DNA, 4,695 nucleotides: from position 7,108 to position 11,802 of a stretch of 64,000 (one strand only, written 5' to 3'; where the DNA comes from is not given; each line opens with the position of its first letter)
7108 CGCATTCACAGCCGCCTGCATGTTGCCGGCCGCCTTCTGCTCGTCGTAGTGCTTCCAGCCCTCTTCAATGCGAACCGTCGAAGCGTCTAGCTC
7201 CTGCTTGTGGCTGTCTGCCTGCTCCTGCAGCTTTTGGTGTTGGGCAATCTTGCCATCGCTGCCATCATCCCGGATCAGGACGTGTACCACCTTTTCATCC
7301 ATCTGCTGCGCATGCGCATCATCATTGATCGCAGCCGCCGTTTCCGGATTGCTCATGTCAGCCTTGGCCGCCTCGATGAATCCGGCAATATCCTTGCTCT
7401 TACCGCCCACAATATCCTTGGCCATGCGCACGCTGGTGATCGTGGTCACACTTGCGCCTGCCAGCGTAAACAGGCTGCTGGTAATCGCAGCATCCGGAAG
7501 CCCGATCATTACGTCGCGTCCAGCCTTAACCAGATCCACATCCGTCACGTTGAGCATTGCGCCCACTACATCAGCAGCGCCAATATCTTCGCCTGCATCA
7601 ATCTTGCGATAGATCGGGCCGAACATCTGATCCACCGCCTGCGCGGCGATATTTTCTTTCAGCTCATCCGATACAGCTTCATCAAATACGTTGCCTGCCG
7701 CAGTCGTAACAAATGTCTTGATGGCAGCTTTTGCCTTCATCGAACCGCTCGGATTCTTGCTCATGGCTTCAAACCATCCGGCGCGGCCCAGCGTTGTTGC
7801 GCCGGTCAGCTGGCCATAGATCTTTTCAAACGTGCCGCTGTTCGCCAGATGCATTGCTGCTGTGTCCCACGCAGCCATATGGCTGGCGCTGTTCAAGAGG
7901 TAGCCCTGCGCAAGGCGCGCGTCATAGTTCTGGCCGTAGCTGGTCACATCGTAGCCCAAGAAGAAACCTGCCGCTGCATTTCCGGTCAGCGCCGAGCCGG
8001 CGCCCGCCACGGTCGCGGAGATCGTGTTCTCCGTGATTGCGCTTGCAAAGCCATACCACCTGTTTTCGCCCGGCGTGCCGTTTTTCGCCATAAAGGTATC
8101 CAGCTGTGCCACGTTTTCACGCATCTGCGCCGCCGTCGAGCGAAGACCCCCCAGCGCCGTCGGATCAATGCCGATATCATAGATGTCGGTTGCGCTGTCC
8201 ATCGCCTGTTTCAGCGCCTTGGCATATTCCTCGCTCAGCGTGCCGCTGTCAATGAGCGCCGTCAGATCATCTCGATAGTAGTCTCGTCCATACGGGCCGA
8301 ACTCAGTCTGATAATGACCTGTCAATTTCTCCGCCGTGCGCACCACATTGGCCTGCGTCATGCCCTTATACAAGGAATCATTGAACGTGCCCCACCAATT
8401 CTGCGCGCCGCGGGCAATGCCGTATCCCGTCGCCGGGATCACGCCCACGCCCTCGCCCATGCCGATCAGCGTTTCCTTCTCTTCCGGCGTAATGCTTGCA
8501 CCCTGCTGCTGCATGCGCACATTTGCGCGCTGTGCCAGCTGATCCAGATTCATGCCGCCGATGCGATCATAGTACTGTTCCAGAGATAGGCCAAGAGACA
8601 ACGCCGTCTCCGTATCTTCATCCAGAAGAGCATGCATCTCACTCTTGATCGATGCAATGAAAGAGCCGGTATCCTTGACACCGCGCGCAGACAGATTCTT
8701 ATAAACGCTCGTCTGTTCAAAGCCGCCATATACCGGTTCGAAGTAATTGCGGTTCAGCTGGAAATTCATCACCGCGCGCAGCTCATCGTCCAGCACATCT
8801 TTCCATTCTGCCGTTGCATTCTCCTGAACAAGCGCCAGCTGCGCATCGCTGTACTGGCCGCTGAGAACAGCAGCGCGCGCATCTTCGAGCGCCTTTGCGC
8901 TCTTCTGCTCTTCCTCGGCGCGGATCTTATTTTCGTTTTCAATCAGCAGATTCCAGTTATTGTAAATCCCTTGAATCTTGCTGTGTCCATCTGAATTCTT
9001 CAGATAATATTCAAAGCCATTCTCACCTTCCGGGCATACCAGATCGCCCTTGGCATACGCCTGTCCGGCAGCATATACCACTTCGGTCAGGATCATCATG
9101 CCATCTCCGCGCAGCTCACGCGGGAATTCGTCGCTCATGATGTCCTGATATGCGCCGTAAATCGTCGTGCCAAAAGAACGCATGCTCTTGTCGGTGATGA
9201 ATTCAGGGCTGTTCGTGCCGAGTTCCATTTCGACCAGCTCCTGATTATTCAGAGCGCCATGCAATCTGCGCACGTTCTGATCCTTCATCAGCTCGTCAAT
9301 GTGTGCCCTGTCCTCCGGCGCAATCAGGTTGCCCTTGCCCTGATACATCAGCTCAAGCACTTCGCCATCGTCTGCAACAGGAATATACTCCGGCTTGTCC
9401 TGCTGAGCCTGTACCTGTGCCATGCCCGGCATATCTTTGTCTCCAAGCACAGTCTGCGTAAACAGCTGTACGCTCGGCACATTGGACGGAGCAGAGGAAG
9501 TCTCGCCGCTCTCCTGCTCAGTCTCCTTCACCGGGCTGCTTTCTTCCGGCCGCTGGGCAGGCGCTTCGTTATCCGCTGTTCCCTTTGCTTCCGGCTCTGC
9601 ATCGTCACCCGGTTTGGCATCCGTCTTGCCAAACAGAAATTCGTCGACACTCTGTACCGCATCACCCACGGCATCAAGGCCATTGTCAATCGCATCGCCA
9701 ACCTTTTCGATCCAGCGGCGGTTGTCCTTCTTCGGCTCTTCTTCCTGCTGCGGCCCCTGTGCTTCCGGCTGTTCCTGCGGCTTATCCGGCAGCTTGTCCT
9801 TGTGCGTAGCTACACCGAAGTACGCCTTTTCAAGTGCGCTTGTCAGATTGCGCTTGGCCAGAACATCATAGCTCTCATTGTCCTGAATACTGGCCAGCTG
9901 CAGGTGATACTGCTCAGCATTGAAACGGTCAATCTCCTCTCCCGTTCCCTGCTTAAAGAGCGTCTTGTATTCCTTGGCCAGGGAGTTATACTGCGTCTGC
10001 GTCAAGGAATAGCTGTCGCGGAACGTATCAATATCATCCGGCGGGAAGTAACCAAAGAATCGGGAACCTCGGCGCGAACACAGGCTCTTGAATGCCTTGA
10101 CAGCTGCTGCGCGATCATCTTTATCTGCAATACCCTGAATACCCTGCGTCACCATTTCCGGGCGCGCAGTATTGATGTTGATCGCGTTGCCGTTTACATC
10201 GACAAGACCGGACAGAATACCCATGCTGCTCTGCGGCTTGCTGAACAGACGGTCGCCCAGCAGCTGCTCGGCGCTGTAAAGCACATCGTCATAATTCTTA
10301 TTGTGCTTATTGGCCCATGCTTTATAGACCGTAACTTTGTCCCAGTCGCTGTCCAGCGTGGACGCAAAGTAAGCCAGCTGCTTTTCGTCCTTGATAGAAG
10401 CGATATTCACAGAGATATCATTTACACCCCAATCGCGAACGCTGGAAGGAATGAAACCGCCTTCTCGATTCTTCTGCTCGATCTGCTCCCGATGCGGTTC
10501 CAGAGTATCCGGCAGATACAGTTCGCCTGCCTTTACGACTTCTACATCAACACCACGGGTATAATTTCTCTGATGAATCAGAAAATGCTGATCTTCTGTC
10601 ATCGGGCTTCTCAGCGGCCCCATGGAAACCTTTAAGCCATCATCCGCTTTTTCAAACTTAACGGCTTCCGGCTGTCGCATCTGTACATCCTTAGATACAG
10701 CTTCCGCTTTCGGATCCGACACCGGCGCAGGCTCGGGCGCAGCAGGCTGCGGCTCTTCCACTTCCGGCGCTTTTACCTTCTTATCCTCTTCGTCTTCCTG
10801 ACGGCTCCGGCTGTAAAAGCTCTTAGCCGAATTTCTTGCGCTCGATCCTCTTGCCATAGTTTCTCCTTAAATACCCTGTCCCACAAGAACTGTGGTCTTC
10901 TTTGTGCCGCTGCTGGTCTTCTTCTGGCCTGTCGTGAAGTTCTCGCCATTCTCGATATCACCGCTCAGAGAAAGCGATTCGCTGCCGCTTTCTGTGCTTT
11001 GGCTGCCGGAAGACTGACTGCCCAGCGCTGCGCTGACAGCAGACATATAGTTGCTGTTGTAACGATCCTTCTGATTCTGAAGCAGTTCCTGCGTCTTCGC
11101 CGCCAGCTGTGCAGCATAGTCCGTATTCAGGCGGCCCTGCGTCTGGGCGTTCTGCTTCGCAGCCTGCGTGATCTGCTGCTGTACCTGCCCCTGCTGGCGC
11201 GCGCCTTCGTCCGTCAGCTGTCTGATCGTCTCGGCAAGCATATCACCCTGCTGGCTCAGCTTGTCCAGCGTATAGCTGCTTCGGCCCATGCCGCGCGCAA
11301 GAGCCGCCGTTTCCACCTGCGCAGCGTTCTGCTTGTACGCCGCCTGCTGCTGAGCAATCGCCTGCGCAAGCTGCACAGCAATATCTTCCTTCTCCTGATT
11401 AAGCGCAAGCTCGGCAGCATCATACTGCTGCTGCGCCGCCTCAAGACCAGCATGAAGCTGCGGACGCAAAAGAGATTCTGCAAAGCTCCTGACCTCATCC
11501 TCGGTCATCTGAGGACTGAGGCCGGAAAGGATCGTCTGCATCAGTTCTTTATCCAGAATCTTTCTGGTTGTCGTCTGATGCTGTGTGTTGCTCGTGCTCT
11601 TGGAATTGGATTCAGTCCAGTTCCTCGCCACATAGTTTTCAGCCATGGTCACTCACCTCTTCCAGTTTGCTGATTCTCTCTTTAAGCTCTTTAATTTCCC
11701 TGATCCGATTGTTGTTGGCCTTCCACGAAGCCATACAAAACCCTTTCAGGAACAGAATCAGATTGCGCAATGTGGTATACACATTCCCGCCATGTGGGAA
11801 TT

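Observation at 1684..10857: Giant 3,057-aa multi-domain ORF in the virion module: polyvalent or ejection-protein candidate, largely unassignable by eye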

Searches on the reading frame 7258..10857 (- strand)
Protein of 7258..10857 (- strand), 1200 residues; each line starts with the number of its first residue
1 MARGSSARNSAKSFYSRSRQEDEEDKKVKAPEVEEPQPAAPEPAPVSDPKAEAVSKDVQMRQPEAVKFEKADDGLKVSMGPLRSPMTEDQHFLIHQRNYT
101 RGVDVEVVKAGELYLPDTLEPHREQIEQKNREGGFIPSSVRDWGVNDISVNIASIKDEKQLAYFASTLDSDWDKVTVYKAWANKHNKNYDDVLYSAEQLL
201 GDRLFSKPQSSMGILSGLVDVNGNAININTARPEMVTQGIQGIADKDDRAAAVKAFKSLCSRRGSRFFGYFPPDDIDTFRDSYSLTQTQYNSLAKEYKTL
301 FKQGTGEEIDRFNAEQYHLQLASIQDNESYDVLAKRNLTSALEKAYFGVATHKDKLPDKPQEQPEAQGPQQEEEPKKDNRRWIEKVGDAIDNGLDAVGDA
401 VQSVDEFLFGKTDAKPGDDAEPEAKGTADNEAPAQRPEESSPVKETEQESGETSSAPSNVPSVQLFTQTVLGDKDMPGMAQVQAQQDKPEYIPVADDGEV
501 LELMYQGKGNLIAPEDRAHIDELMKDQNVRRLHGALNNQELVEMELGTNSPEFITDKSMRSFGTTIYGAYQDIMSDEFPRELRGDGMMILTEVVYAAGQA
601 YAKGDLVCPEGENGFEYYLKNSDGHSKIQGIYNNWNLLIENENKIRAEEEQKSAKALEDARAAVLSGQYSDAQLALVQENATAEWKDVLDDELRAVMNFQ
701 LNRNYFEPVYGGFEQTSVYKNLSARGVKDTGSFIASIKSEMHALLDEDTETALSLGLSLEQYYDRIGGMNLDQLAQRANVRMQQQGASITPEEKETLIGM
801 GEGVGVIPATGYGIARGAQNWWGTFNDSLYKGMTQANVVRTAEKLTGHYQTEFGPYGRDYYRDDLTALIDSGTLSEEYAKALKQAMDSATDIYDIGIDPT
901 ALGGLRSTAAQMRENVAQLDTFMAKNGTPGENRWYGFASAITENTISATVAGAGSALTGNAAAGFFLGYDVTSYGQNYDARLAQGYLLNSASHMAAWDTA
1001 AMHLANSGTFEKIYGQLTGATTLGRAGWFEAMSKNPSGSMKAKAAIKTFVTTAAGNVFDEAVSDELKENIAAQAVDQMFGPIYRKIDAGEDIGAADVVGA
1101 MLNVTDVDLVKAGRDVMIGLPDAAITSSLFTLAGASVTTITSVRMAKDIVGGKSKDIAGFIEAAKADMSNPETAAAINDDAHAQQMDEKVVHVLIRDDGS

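Call 81: search_protein_representatives(protein=window:7258-10857:-)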
Query: 1200 residues. Proteins with E-value up to 0.001 (for the whole library): 87; up to 1e-10: 71; up to 1e-30: 42. The best 87 are listed.
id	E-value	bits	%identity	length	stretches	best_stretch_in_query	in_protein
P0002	0.0e+00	2114.9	83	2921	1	1-1200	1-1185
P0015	3.6e-223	760.3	40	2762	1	59-1195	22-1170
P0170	1.1e-208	712.4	40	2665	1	58-1199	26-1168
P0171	2.8e-189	648.1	40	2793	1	199-1193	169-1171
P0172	1.6e-169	582.7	40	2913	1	207-1200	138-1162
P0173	1.7e-135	470.0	39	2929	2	498-1191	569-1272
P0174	1.8e-128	446.7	37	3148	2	488-1199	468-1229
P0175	1.5e-127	443.7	36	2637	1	218-1199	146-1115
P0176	1.7e-126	440.2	35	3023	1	203-1200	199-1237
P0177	5.4e-122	425.3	35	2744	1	210-1199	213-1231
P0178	6.2e-110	385.3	33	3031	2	420-1195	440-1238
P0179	2.5e-100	353.5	35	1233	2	489-1195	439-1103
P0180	1.2e-91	324.7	31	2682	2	211-1148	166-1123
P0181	1.7e-81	291.2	29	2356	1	17-1098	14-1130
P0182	3.8e-80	286.7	29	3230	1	18-1077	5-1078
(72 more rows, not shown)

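Call 85: search_protein_families(library=pfam, alignment_id=A4, max_evalue=0.001)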
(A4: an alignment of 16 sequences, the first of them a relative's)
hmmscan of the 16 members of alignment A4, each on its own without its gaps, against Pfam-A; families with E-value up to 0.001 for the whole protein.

A. member 1, P0185 (3017 aa): 2 families
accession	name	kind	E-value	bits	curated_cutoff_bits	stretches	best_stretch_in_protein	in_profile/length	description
PF18857.6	LPD38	-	1.6e-18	67.9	27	1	2700-2855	8-170/189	Large polyvalent protein associated domain 38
PF18798.6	LPD3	-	3.8e-07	30.7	27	1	1734-1830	8-106/114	Large polyvalent protein-associated domain 3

B. families by the number of members that match (of 16 scanned): 5 families
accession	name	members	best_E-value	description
PF18857.6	LPD38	8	8.4e-21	Large polyvalent protein associated domain 38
PF18798.6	LPD3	4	3.5e-09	Large polyvalent protein-associated domain 3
PF18819.6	MuF_C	2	1.7e-20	Phage MuF-C-terminal domain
PF18760.7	ART-PolyVal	1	1.2e-23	ADP-Ribosyltransferase in polyvalent proteins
PF18812.6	PBECR3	1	1.8e-12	phage-Barnase-EndoU-ColicinE5/D-RelE like nuclease3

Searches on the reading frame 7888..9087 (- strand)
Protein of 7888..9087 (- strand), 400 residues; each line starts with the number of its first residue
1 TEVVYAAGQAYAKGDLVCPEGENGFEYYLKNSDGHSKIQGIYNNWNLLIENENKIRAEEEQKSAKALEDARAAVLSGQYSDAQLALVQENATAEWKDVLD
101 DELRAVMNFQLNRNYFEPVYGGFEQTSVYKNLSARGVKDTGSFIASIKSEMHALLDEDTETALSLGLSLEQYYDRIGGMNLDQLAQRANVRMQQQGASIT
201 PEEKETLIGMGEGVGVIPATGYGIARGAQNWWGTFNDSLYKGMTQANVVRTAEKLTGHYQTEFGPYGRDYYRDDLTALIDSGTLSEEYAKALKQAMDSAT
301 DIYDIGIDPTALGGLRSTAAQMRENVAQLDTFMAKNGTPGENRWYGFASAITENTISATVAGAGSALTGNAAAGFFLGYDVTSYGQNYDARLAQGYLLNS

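Call 25: search_protein_families(library=pfam, proteins=[window:7888-9087:-], max_evalue=1)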
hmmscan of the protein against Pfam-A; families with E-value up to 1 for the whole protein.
window:7888-9087:- (400 aa): 1 family
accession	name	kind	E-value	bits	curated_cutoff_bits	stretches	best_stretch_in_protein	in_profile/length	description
PF10768.14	FliX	-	0.031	15.2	25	1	65-108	78-121/135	Class II flagellar assembly regulator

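Call 110: search_protein_families(library=ncbifam, proteins=[window:7888-9087:-], max_evalue=0.1)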
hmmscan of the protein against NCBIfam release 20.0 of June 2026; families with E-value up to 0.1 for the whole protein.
window:7888-9087:- (400 aa): 0 families

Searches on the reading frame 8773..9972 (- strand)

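Call 25: search_protein_families(library=pfam, proteins=[window:8773-9972:-], max_evalue=1)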
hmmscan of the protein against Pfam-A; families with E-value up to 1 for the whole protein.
window:8773-9972:- (400 aa): 2 families
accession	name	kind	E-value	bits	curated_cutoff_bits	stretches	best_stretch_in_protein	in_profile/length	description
PF20396.3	DUF6689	-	0.087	12.5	27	0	238-281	109-152/275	Family of unknown function (DUF6689)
PF22963.3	Ig_NUP210_3rd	-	0.25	12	27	0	338-387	39-88/105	NUP210 Ig-like domain 3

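Call 110: search_protein_families(library=ncbifam, proteins=[window:8773-9972:-], max_evalue=0.1)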
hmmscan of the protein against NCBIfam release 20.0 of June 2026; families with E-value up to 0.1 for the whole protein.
window:8773-9972:- (400 aa): 0 families

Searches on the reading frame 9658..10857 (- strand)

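Call 25: search_protein_families(library=pfam, proteins=[window:9658-10857:-], max_evalue=1)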
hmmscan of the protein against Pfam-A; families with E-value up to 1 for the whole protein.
window:9658-10857:- (400 aa): 1 family
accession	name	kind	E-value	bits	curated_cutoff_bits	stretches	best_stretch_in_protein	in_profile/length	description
PF17570.7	T7-like_gp67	-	0.24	12.3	25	1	26-49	5-28/61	Bacteriophage T7-like, protein 6.7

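Call 110: search_protein_families(library=ncbifam, proteins=[window:9658-10857:-], max_evalue=0.1)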
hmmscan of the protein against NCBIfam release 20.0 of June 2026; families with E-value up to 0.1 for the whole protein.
window:9658-10857:- (400 aa): 0 families

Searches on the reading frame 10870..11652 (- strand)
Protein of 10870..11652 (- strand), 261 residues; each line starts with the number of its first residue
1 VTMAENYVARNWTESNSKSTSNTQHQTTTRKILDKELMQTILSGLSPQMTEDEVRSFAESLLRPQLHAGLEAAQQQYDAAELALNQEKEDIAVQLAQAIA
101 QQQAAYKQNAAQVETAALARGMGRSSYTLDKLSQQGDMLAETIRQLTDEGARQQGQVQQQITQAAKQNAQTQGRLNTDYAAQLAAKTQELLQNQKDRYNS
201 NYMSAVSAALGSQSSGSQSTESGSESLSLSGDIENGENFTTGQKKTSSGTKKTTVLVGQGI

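Call 7: search_protein_families(library=pfam, proteins=[window:10870-11652:-], max_evalue=0.01)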
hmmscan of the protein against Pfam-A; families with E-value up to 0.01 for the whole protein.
window:10870-11652:- (261 aa): 2 families
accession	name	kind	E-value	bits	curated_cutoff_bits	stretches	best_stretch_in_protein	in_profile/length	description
PF25588.1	DUF7934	-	9.1e-06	25.6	30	1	50-197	70-217/333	Family of unknown function (DUF7934)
PF17914.6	HopA1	-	0.0091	16.3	22.7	1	72-133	64-125/170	HopA1 effector protein family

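Call 8: search_protein_families(library=phrogs, proteins=[window:10870-11652:-], max_evalue=0.001)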
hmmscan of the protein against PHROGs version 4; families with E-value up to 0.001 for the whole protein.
window:10870-11652:- (261 aa): 0 families

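Call 107: search_solved_structures(query=window:10870-11646:-, max_evalue=1)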
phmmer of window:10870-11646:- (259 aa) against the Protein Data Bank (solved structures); distinct sequences matched with E-value up to 1: 1.
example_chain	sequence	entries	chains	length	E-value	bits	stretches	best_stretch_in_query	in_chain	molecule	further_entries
8zok_A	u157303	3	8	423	0.16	15.8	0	21-131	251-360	Gamma-glutamyl phosphate reductase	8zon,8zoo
